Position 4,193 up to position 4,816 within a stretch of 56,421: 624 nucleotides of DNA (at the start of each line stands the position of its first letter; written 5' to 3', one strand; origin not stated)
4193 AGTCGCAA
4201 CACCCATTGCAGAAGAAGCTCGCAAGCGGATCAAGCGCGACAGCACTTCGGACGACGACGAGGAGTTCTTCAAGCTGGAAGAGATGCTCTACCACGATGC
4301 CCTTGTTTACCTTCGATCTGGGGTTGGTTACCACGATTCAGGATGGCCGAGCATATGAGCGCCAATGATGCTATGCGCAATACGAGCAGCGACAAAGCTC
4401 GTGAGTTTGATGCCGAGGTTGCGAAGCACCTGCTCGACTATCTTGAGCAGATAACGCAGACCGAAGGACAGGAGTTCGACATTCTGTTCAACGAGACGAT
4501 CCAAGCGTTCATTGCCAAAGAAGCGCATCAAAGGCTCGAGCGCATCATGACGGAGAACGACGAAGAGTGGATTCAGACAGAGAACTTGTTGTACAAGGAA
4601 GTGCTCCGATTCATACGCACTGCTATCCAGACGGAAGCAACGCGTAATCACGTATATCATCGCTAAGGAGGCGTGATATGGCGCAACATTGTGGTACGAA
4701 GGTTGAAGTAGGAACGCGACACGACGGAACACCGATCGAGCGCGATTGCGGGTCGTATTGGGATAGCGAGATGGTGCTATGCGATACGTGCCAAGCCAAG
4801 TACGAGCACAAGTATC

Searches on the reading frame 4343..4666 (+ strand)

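Call 63: search_protein_families(library=pfam, proteins=[window:4343-4666:+], max_evalue=0.01)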
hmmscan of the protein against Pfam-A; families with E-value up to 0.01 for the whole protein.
window:4343-4666:+ (107 aa): 1 family
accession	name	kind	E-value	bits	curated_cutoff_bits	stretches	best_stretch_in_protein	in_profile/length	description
PF00637.26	Clathrin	-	0.0077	16.4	29.6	0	28-75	24-72/143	Region in Clathrin and VPS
